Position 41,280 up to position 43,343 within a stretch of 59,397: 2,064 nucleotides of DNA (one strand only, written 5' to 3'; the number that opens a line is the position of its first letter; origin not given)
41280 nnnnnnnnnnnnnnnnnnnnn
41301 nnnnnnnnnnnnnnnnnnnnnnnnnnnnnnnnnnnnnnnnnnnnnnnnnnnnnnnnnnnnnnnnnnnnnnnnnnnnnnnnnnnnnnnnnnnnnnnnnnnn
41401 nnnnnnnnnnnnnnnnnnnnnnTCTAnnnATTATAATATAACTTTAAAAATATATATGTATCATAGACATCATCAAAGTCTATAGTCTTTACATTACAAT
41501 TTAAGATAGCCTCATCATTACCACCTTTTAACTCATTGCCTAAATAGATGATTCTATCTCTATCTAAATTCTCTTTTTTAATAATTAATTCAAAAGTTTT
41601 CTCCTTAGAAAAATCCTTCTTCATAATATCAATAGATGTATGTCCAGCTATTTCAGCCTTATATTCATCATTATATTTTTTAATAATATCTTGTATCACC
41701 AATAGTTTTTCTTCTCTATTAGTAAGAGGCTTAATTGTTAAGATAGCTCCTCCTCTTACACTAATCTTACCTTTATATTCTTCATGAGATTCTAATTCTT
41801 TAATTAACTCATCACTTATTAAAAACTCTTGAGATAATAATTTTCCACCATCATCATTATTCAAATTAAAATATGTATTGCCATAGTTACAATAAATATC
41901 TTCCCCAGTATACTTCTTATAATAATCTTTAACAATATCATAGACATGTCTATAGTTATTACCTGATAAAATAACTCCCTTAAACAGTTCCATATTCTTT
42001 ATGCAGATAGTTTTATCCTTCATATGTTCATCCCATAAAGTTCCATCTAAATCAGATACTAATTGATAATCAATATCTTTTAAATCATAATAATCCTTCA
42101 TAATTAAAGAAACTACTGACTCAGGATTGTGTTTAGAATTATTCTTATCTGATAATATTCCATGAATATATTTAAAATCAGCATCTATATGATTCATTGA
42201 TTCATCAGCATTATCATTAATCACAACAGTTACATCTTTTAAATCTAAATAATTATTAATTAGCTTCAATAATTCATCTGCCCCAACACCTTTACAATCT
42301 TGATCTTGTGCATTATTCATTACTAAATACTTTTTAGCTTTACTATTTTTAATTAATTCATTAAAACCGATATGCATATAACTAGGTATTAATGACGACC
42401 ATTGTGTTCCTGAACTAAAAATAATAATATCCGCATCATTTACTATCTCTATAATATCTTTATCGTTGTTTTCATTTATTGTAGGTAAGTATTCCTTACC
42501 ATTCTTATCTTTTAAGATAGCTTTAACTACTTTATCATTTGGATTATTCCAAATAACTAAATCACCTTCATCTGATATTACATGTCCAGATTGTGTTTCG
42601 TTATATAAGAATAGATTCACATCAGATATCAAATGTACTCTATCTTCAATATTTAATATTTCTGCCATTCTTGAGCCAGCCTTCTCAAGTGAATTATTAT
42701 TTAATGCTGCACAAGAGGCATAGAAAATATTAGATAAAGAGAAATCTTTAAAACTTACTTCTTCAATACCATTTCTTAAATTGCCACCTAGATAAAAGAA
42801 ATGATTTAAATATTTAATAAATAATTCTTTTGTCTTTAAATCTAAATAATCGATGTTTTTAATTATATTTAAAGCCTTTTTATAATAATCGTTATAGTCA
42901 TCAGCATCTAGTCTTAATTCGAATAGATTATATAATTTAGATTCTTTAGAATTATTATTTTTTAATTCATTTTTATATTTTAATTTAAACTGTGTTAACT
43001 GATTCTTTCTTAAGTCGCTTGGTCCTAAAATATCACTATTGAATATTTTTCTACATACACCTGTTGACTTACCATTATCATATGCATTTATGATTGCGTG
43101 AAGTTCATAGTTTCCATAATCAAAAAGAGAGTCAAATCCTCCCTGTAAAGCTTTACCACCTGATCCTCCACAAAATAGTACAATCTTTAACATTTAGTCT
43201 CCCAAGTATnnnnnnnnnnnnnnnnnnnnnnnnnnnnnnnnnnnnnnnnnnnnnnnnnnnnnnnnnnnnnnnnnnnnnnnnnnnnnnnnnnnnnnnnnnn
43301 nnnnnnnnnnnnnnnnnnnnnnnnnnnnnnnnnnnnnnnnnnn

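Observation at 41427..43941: CofD-family transferase fused to a HAD phosphatase, paired with a MobA-like nucleotidyltransferase, inside a Wzx-type glycan operon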

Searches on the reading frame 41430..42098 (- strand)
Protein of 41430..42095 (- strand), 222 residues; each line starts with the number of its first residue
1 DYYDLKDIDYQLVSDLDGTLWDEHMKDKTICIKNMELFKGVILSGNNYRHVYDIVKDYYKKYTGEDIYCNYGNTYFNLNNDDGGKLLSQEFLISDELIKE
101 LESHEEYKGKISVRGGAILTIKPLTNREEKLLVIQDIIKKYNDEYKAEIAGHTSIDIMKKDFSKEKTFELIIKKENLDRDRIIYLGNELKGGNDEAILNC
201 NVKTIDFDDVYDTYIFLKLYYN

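Call 30: search_solved_structures(query=window:41430-42095:-, max_evalue=10, show_alignments=3)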
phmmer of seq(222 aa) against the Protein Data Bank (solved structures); distinct sequences matched with E-value up to 10: 7.
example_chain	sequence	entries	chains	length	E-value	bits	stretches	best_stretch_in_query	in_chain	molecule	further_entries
4bnd_A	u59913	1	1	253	0.00013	25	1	134-218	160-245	ALPHA-PHOSPHOGLUCOMUTASE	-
4bnd_B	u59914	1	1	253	0.00013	25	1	134-218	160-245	ALPHA-PHOSPHOGLUCOMUTASE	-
7txi_A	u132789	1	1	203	0.38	13.7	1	65-123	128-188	Probable flagellin 1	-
1z7d_A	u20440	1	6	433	0.5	13.3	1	21-74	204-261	ornithine aminotransferase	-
1ny6_A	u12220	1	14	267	0.87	12.5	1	95-154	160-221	transcriptional regulator (NtrC family)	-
4ly6_A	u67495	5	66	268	0.87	12.5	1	95-154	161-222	Transcriptional regulator (NtrC family)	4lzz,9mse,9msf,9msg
3m0e_A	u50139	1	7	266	0.88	12.5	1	95-154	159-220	Transcriptional regulator (NtrC family)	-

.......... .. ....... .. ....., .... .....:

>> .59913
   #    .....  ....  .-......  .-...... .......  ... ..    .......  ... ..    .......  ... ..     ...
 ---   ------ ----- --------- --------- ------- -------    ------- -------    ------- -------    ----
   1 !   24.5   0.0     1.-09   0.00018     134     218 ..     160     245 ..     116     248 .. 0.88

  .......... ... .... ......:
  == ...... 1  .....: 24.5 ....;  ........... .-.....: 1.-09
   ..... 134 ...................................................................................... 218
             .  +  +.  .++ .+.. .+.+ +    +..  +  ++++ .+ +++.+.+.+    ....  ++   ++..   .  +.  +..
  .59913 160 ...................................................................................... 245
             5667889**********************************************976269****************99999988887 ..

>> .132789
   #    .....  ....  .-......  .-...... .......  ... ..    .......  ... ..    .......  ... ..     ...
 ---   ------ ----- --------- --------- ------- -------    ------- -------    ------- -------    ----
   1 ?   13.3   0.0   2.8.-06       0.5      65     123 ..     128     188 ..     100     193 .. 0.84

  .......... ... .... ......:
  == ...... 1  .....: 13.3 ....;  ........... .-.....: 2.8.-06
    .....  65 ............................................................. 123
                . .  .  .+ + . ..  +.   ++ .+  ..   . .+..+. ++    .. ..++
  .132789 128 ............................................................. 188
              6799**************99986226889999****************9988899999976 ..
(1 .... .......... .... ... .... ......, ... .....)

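Call 34: search_solved_structures(query=A3, max_evalue=10, show_alignments=5)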
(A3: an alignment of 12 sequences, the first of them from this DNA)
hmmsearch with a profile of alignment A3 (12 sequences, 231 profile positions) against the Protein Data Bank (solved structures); distinct sequences matched with E-value up to 10: 12.
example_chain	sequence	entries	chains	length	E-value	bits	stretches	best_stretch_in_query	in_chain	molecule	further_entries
4bnd_A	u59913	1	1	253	3.8e-10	42.6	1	135-226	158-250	ALPHA-PHOSPHOGLUCOMUTASE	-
4bnd_B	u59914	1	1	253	3.9e-10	42.6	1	135-226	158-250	ALPHA-PHOSPHOGLUCOMUTASE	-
1nf2_A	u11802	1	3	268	0.00019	24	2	127-191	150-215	phosphatase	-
1rlm_A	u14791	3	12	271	0.028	16.9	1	145-204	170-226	Phosphatase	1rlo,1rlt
3mpo_A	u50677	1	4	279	0.12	14.8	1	129-201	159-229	Predicted hydrolase of the HAD superfamily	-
3l7y_A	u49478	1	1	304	0.13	14.7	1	130-203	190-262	Putative uncharacterized protein smu.1108c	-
2i54_A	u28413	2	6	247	0.2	14.1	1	130-200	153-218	Phosphomannomutase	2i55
2hf2_A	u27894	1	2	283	0.35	13.3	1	145-204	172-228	Sugar phosphatase supH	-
4xvi_A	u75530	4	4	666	0.78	12.1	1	55-107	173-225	DNA polymerase nu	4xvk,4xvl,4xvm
3niw_A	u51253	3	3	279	0.83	12.1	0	11-30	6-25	Haloacid dehalogenase-like hydrolase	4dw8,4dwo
3mmz_A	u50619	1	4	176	1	11.8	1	141-194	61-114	putative HAD family hydrolase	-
2pq0_A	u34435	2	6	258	1.3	11.4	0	12-28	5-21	Hypothetical conserved protein GK1056 | Hypothetical conserved protein, GK1056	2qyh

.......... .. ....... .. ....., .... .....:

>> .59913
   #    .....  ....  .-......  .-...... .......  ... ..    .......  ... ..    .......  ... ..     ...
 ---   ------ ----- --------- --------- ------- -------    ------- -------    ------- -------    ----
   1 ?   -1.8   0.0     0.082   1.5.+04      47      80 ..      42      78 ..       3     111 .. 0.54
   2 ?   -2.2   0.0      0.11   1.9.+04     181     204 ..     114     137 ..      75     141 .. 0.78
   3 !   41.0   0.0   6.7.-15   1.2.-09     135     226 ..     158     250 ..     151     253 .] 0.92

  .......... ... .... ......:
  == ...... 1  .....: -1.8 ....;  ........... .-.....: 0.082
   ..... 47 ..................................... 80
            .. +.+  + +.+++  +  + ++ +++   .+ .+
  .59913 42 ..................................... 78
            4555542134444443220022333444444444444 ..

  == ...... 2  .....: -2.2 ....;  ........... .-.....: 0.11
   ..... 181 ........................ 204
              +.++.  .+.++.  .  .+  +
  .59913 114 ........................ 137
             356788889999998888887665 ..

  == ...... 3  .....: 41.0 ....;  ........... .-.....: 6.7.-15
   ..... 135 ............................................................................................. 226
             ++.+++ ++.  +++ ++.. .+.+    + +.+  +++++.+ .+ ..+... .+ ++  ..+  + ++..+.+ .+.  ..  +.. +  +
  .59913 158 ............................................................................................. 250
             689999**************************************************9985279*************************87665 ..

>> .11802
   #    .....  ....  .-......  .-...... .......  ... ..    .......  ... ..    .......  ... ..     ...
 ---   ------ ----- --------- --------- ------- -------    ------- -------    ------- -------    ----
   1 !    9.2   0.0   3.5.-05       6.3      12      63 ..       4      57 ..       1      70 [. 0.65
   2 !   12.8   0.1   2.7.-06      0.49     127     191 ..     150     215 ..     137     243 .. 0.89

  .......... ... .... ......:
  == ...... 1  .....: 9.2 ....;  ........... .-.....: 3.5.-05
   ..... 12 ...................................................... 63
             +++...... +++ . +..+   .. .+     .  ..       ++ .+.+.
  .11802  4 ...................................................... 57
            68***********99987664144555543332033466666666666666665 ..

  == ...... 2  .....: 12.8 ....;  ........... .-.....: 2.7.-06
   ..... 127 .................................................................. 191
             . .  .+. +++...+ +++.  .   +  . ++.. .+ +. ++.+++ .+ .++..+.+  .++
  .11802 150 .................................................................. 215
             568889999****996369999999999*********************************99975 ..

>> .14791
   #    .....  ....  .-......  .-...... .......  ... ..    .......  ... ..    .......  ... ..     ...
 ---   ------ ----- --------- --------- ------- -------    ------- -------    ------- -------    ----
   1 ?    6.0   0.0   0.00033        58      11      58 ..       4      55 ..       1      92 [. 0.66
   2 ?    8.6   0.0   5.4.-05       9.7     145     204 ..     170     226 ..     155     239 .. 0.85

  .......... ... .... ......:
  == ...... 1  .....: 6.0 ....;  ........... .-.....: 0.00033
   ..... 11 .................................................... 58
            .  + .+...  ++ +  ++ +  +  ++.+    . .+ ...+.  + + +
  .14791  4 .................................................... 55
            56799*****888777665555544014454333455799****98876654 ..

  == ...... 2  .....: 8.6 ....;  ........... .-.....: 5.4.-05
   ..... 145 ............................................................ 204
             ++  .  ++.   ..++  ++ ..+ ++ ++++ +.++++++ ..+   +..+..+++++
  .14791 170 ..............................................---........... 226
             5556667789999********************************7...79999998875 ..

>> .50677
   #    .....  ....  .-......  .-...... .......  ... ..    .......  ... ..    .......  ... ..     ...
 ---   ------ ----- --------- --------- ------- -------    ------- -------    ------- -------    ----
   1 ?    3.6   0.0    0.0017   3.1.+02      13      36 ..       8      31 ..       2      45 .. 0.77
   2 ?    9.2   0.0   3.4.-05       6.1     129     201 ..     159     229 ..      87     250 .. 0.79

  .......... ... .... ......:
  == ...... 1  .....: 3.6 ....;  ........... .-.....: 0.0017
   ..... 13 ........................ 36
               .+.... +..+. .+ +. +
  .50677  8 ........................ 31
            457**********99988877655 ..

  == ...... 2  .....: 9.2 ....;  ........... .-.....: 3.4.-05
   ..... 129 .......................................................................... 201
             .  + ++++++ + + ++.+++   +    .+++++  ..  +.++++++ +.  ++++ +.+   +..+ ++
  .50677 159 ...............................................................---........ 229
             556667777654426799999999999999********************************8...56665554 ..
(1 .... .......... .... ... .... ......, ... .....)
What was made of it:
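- The best PDB sequence hit is alpha-PGM 4bnd (E 3.8e-10, call 34).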

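Call 35: search_protein_families(library=pfam, alignment_id=A3, max_evalue=1)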
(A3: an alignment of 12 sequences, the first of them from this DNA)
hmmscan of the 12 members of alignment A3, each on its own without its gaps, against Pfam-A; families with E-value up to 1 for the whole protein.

A. member 1, seq(223 aa): 6 families
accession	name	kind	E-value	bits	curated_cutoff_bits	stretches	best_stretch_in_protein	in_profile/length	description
PF08282.18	Hydrolase_3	-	1.1e-06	29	20.9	1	80-189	111-212/255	haloacid dehalogenase-like hydrolase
PF13353.11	Fer4_12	-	0.0036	18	22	1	19-106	33-125/137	4Fe-4S single cluster domain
PF00702.32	Hydrolase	-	0.0074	17.1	26.4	1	14-187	5-178/191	haloacid dehalogenase-like hydrolase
PF18273.6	T3RM_EcoP15I_C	-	0.041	14.6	25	1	144-203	28-88/97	Type III R-M EcoP15I C-terminal domain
PF12689.13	Acid_PPase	-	0.062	13.6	27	0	153-204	100-148/169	Acid Phosphatase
PF21290.4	UBA_BIRC2-3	-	0.22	12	27.2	1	42-59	30-47/53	BIRC2/3-like, UBA domain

B. families by the number of members that match (of 12 scanned): 15 families
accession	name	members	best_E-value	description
PF08282.18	Hydrolase_3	12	4e-10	haloacid dehalogenase-like hydrolase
PF00702.32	Hydrolase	7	3.2e-05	haloacid dehalogenase-like hydrolase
PF05116.19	S6PP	4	0.0039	Sucrose-6F-phosphate phosphohydrolase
PF12689.13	Acid_PPase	3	0.0037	Acid Phosphatase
PF03564.21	DUF1759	2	0.0022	Protein of unknown function (DUF1759)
PF21290.4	UBA_BIRC2-3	2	0.066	BIRC2/3-like, UBA domain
PF03506.19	Flu_C_NS1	1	0.002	Influenza C non-structural protein (NS1)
PF13353.11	Fer4_12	1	0.0036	4Fe-4S single cluster domain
PF20679.3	Hanta_Gn-B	1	0.0089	Hantavirus glycoprotein Gn, base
PF18273.6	T3RM_EcoP15I_C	1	0.041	Type III R-M EcoP15I C-terminal domain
PF22952.2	KH_11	1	0.064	Eukaryotic type KH-domain (KH-domain type I)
PF07774.18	EMC1_C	1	0.07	ER membrane protein complex subunit 1, C-terminal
PF11019.14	DUF2608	1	0.088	Protein of unknown function (DUF2608)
PF02196.21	RBD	1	0.11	Raf-like Ras-binding domain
PF09222.16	Fim-adh_lectin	1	0.17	Fimbrial adhesin F17-AG, lectin domain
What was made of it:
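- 41427..42098 (-): C-terminal HAD-IIB domain of the fusion, residues 366-588 plus the stop codon. All four HAD motifs are intact. Motif IV carries a PMM/alpha-PGM-type insert (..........). Conserved basic cap residues are K476, R480 and R493. Hydrolase_3 at 29 bits for the isolated domain, and 12/12 homologues hit it (call 35).
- On HAD superfamily, subfamily IIB: Hydrolase_3 scores 29 bits for the isolated domain and hits 12/12 homologues (call 35).
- Checked: The isolated C-domain scores 29 bits, and 12/12 homologues hit Hydrolase_3 (call 35).
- S6PP is weakly hit in 4/12 homologues (call 35).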

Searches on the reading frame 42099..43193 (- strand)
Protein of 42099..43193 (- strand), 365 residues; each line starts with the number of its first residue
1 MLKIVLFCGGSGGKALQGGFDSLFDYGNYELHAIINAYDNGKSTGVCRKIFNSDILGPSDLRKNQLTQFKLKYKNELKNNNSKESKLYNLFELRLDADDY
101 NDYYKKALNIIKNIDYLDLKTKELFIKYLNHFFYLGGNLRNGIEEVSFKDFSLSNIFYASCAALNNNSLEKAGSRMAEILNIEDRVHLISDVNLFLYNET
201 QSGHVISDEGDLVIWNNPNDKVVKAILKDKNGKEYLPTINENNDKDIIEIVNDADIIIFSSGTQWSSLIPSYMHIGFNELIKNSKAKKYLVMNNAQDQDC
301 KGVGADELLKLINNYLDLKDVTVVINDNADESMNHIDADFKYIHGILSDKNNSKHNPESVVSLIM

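Call 60: search_protein_representatives(protein=window:42099-43193:-)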
Query: 365 residues. Proteins with E-value up to 0.001 (for the whole library): 873; up to 1e-10: 477; up to 1e-30: 159. The best 150 are listed.
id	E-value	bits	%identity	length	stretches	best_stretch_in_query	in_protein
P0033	2.5e-124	431.8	54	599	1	1-365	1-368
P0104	2.0e-106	372.9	52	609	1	2-365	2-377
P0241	6.1e-106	371.3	50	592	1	1-365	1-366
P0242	3.7e-98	345.7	49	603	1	1-365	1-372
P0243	4.3e-94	332.4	46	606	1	1-364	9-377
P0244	1.5e-93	330.6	49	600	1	3-365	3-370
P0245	1.1e-91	324.4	50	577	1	1-363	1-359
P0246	5.4e-88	312.3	47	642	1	1-365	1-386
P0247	2.2e-84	300.5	43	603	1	1-361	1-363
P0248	2.3e-80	287.2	47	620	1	2-358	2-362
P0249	4.2e-77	276.5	47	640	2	3-350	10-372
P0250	2.9e-76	273.7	49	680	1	3-334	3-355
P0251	2.8e-75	270.5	48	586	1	3-358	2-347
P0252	2.0e-73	264.4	41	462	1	1-364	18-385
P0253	3.4e-71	257.0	42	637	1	2-358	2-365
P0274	2.5e-60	221.3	43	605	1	2-354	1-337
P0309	3.9e-49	184.5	39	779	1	3-362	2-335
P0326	3.9e-45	171.4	40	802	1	3-357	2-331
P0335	2.3e-43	165.5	37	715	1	3-352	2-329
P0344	7.4e-41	157.3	38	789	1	4-330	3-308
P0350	5.7e-40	154.4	36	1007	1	2-358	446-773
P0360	5.7e-38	147.8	37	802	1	4-360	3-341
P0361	5.7e-38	147.8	35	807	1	2-345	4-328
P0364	1.4e-37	146.5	36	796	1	4-324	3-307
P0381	1.3e-33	133.4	38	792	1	17-324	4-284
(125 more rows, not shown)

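Call 87: search_protein_families(library=pfam, proteins=[P0360, P0364, P0309, P0350, P0326, P0361, P0335, P0381, P0344, P0274], max_evalue=0.001)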
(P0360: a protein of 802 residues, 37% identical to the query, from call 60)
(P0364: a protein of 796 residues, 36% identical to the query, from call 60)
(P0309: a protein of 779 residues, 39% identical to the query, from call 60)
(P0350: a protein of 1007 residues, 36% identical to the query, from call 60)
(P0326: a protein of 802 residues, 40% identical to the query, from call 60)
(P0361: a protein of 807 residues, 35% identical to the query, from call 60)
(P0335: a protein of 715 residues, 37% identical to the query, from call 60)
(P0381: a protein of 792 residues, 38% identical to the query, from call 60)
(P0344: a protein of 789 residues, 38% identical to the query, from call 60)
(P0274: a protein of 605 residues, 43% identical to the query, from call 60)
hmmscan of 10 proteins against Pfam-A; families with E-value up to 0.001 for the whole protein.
P0360 (802 aa): 2 families
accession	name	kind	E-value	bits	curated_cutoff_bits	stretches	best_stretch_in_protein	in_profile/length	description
PF01933.23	CofD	-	1.9e-19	70.4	30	1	3-282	1-220/290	2-phospho-L-lactate transferase CofD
PF12804.13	NTP_transf_3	-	4.2e-07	30.7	27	1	568-630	2-64/160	MobA-like NTP transferase domain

P0364 (796 aa): 2 families
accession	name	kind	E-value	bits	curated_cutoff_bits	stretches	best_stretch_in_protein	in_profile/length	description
PF01933.23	CofD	-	1.3e-16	61.1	30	1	3-311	1-251/290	2-phospho-L-lactate transferase CofD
PF12804.13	NTP_transf_3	-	6.2e-07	30.2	27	1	568-685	2-111/160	MobA-like NTP transferase domain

P0309 (779 aa): 2 families
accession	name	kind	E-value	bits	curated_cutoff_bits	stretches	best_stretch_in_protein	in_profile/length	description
PF01933.23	CofD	-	1.5e-19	70.7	30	1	3-308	1-257/290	2-phospho-L-lactate transferase CofD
PF12804.13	NTP_transf_3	-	5.5e-07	30.3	27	1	559-671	2-112/160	MobA-like NTP transferase domain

P0350 (1007 aa): 4 families
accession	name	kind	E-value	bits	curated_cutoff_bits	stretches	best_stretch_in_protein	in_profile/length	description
PF01933.23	CofD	-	3.7e-23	82.6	30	1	448-735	1-245/290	2-phospho-L-lactate transferase CofD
PF13641.12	Glyco_tranf_2_3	-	5e-18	66.4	27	1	50-276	4-230/230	Glycosyltransferase like family 2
PF13632.12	Glyco_trans_2_3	-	5.9e-14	52.8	27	1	140-336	5-169/198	Glycosyl transferase family group 2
PF00535.33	Glycos_transf_2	-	1.6e-07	31.9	23.3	1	51-172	2-117/168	Glycosyl transferase family 2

P0326 (802 aa): 2 families
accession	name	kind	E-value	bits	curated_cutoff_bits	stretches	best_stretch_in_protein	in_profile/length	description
PF01933.23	CofD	-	2.8e-17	63.3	30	1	3-292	1-247/290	2-phospho-L-lactate transferase CofD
PF12804.13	NTP_transf_3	-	5.7e-06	27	27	1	560-683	2-110/160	MobA-like NTP transferase domain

P0361 (807 aa): 3 families
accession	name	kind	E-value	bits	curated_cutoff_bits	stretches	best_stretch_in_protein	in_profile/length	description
PF01933.23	CofD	-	6.1e-13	49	30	1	6-300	1-240/290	2-phospho-L-lactate transferase CofD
PF12804.13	NTP_transf_3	-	6.1e-09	36.7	27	1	572-693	1-115/160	MobA-like NTP transferase domain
PF01128.25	IspD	-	0.00022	21.5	27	1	572-634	3-65/221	2-C-methyl-D-erythritol 4-phosphate cytidylyltransferase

P0335 (715 aa): 2 families
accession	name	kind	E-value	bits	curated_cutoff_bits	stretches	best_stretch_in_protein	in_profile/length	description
PF01933.23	CofD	-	1.7e-20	73.9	30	1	3-282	1-230/290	2-phospho-L-lactate transferase CofD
PF12804.13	NTP_transf_3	-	2.6e-09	37.9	27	1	559-644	2-84/160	MobA-like NTP transferase domain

P0381 (792 aa): 1 family
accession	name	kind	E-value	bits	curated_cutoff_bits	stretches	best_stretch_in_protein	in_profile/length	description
PF01933.23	CofD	-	1.2e-15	58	30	1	18-276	25-238/290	2-phospho-L-lactate transferase CofD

P0344 (789 aa): 1 family
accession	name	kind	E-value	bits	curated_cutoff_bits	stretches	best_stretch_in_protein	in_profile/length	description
PF01933.23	CofD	-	3e-21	76.3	30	1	3-309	1-249/290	2-phospho-L-lactate transferase CofD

P0274 (605 aa): 1 family
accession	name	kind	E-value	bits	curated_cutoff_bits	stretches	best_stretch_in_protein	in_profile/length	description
PF01933.23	CofD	-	7.3e-28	98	30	1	3-303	1-249/290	2-phospho-L-lactate transferase CofD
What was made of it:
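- A pure regulator is also unlikely to be fused to GT2 synthases (call 87).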
